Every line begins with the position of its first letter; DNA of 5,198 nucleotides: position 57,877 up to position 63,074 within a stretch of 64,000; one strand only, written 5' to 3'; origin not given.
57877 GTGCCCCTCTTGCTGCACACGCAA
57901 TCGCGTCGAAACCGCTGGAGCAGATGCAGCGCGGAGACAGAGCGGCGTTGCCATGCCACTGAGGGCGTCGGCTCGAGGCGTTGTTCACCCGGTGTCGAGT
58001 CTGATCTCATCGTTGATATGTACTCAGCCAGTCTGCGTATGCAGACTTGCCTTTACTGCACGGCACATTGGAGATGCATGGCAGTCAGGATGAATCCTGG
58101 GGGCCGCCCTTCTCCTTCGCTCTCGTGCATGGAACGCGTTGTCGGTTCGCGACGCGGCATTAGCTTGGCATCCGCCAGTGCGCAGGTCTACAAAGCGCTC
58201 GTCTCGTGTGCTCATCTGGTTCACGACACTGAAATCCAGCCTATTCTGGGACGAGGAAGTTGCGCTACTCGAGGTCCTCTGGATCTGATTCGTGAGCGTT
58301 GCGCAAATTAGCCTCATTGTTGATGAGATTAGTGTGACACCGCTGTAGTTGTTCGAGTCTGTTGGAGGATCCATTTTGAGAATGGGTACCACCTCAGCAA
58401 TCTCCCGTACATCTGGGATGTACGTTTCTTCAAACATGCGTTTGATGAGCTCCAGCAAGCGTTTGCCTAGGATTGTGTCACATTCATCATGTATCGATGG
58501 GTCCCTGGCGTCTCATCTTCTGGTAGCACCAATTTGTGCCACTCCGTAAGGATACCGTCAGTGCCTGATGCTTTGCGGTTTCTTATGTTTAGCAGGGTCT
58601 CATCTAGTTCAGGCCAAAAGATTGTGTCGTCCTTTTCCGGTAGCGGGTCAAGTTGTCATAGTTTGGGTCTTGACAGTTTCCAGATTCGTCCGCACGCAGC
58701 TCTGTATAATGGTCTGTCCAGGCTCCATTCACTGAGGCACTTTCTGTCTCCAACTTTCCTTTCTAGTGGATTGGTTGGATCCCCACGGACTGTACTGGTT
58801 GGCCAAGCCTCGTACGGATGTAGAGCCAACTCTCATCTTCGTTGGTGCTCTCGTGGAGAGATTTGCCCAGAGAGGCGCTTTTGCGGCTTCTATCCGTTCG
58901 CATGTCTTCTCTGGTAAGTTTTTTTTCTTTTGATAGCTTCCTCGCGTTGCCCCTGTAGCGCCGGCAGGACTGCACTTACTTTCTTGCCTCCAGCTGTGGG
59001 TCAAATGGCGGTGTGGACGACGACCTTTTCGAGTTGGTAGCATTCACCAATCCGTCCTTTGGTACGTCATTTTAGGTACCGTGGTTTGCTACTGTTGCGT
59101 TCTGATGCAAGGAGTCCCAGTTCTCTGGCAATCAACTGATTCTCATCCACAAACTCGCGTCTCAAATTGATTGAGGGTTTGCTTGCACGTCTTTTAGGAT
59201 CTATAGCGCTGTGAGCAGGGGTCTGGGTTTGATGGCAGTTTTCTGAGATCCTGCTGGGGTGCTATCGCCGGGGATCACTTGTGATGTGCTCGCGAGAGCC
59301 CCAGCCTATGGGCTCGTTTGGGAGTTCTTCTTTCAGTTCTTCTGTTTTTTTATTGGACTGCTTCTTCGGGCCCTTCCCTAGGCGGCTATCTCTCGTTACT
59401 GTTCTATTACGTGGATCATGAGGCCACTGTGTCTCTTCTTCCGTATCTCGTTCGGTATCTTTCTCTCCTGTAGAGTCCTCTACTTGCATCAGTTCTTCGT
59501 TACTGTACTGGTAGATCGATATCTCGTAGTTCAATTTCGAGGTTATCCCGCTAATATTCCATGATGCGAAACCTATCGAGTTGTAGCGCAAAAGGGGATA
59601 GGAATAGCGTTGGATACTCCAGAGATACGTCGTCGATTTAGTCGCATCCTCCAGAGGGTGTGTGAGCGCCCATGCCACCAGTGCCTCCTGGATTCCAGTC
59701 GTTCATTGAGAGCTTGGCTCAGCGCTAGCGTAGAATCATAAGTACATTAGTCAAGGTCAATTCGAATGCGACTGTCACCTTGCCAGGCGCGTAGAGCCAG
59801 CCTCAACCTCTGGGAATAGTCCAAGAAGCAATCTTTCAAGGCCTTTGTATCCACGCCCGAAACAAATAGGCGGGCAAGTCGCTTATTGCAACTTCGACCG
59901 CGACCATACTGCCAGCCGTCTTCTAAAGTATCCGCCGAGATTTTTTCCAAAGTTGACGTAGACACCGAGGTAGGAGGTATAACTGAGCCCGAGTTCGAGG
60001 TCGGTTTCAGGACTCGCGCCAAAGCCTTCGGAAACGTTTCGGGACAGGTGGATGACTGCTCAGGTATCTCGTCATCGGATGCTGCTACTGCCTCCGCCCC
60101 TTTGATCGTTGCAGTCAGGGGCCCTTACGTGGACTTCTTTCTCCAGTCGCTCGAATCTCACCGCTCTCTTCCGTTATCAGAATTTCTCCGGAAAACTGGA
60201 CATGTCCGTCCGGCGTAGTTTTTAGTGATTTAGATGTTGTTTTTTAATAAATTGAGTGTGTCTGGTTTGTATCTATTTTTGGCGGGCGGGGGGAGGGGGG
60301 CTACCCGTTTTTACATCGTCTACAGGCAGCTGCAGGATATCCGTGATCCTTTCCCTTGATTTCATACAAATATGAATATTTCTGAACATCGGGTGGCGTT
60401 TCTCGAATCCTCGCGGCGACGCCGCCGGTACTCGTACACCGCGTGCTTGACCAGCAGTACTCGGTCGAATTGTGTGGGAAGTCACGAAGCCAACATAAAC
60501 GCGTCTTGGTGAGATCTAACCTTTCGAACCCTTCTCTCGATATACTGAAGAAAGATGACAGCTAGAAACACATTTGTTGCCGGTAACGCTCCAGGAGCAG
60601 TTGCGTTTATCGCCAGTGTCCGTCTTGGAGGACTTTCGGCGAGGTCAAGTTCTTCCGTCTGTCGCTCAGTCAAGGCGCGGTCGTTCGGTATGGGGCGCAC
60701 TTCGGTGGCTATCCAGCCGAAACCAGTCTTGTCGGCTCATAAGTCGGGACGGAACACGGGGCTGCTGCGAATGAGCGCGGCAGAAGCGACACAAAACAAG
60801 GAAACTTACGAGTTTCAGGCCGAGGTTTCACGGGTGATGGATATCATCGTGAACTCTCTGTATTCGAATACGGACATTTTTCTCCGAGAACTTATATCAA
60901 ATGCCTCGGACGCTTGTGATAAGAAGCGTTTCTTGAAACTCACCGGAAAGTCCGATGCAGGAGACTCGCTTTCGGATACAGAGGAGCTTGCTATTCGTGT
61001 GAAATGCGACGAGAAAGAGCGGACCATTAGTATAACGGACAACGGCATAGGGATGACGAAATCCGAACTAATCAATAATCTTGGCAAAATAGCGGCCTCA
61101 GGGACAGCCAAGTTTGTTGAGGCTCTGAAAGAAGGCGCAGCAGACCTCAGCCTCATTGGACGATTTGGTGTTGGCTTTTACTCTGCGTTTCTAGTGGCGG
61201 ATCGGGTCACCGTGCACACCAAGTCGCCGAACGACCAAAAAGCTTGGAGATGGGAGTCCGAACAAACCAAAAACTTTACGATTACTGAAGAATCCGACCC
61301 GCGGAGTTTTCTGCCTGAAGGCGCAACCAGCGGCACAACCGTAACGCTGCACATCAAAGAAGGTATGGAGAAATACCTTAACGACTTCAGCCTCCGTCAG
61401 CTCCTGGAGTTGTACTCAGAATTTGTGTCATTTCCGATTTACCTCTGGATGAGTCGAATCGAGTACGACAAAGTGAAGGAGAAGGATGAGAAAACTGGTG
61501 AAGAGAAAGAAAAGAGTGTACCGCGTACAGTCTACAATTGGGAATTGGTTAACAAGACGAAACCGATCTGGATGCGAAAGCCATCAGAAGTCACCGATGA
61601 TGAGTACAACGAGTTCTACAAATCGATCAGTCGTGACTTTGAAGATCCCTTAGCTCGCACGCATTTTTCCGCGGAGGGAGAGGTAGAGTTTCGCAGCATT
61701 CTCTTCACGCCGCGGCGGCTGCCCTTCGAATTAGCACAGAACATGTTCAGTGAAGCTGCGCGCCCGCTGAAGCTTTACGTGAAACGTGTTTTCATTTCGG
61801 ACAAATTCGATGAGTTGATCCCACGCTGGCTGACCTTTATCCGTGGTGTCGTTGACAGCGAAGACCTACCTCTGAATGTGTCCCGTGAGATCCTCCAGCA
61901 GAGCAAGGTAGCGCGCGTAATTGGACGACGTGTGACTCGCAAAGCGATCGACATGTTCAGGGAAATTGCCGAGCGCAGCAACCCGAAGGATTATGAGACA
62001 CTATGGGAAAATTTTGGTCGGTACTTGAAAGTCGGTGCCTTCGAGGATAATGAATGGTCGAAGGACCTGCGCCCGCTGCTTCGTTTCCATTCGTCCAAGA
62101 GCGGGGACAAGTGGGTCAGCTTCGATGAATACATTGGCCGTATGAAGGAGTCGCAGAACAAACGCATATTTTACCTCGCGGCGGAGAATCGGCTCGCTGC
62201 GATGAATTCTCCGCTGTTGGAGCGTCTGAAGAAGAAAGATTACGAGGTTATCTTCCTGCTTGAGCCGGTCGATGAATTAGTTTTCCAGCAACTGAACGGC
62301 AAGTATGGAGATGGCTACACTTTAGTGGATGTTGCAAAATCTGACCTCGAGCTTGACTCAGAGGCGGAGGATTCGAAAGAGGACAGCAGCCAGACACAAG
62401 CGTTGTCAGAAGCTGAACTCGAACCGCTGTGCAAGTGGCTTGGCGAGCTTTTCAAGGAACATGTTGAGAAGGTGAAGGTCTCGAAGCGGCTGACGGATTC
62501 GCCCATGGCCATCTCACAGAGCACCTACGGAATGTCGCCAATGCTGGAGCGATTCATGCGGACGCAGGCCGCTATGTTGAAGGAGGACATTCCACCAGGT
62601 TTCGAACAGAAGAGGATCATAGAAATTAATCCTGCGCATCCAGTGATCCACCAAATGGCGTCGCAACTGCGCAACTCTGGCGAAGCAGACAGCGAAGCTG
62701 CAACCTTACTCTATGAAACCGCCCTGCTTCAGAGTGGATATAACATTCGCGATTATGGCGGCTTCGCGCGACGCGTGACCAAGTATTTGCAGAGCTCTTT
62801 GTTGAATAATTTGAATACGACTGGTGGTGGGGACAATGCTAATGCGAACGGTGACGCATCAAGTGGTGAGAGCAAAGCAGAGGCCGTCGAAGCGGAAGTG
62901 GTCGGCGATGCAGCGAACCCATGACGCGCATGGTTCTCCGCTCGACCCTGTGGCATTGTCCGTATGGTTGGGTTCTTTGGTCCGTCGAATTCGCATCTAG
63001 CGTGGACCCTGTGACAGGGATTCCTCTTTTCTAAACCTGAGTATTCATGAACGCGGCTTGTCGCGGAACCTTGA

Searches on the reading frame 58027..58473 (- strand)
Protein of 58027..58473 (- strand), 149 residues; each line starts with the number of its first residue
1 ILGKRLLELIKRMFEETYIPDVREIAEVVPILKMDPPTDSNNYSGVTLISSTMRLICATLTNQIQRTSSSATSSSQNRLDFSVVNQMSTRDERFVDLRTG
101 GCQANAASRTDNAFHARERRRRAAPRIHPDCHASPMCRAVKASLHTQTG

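Call 12: search_solved_structures(query=window:58027-58473:-, max_evalue=10, show_alignments=3)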
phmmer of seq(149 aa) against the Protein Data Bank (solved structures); distinct sequences matched with E-value up to 10: 0.

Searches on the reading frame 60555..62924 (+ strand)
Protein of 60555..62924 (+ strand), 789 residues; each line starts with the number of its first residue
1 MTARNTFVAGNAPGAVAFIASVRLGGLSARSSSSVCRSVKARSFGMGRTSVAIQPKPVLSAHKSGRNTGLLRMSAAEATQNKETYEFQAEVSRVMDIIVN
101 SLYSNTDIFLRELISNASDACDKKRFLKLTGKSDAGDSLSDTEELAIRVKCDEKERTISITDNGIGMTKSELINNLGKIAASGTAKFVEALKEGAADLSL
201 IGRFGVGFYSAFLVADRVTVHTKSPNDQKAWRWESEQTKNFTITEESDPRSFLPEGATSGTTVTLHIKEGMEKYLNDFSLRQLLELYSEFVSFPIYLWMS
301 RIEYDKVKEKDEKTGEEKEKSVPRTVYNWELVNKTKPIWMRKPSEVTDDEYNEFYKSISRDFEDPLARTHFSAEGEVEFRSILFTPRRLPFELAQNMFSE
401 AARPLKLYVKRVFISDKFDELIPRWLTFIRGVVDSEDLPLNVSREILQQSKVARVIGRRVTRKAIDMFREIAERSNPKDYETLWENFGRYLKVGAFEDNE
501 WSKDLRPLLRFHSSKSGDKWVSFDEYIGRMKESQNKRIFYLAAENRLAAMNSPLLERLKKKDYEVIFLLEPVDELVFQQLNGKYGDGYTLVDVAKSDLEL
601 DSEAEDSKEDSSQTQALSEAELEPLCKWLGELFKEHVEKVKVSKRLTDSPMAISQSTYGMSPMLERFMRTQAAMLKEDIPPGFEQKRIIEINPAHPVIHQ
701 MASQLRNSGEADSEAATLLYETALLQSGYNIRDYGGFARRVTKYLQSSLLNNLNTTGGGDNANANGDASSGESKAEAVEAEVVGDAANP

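Call 10: search_protein_families(library=pfam, max_evalue=0.001, proteins=[window:60555-62924:+])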
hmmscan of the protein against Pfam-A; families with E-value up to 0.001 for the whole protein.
window:60555-62924:+ (789 aa): 3 families
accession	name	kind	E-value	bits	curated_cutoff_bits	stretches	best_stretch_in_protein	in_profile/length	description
PF00183.23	HSP90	-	3.9e-164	547.9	24.4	1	274-756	2-497/518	Hsp90 protein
PF13589.12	HATPase_c_3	-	1.3e-12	48.3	25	1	110-240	7-110/137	Histidine kinase-, DNA gyrase B-, and HSP90-like ATPase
PF02518.31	HATPase_c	-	2.1e-05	25.4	26.4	1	109-268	5-108/111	Histidine kinase-, DNA gyrase B-, and HSP90-like ATPase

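Call 11: find_encoding_contigs(protein=window:60555-62924:+, flank=2000, max_places=3)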
Protein window:60555-62924:+ (789 aa): 6 contigs read that carry it; 3 places shown.
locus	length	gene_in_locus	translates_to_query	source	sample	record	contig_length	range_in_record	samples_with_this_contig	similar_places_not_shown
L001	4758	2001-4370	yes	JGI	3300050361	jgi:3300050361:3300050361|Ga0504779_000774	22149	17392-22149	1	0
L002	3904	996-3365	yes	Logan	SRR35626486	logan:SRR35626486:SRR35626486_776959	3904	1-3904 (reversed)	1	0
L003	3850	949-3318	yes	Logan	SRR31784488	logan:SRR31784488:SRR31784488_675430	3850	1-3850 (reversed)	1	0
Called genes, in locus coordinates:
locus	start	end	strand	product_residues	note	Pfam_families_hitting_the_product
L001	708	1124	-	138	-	-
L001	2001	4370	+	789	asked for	PF13589:HATPase_c_3, PF02518:HATPase_c (weak), PF00183:HSP90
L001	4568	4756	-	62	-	?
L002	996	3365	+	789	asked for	PF13589:HATPase_c_3, PF02518:HATPase_c (weak), PF00183:HSP90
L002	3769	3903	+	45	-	?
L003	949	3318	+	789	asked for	PF13589:HATPase_c_3, PF02518:HATPase_c (weak), PF00183:HSP90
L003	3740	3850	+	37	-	?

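Call 80: list_cluster_members(proteins=[window:60555-62924:+, P0006])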
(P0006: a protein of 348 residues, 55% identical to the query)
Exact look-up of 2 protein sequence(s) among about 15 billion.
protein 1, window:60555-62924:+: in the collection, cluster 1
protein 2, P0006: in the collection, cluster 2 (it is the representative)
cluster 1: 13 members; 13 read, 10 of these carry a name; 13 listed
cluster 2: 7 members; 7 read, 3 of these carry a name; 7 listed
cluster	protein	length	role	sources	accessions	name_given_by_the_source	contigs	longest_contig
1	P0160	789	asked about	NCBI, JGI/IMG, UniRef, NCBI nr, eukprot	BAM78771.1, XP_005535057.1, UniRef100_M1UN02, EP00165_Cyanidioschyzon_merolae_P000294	heat shock protein of Hsp90 family [Cyanidioschyzon merolae strain 10D] | HSP90 family molecular chaperone | Heat shock protein of Hsp90 family n=1 Tax=Cyanidioschyzon merolae (strain NIES-3377 / ...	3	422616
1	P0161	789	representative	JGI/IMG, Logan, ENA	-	HSP90 family molecular chaperone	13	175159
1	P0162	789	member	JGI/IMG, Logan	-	HSP90 family molecular chaperone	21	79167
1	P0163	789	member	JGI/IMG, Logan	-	HSP90 family molecular chaperone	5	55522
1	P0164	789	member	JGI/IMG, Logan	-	HSP90 family molecular chaperone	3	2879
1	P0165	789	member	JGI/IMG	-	HSP90 family molecular chaperone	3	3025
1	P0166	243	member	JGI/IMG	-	hypothetical protein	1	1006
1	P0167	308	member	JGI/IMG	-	heat shock protein beta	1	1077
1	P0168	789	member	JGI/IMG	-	HSP90 family molecular chaperone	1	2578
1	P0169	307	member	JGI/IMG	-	heat shock protein beta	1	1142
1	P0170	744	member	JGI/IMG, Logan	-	-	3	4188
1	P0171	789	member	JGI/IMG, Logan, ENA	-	-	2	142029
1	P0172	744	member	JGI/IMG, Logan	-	-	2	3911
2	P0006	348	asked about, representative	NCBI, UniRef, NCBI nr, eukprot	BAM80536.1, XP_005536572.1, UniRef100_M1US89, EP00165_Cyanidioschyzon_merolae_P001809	retroelement, alive [Cyanidioschyzon merolae strain 10D] | Retroelement, alive n=1 Tax=Cyanidioschyzon merolae (strain NIES-3377 / 10D) TaxID=280699 ... | XP_005536572.1 retroelement, alive [Cyanidioschyzon merolae strain 10D]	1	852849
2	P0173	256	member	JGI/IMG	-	hypothetical protein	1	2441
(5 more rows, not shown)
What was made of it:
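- Organism: the HSP90 ORF is identical to BAM78771.1 of C. merolae 10D (call 80).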
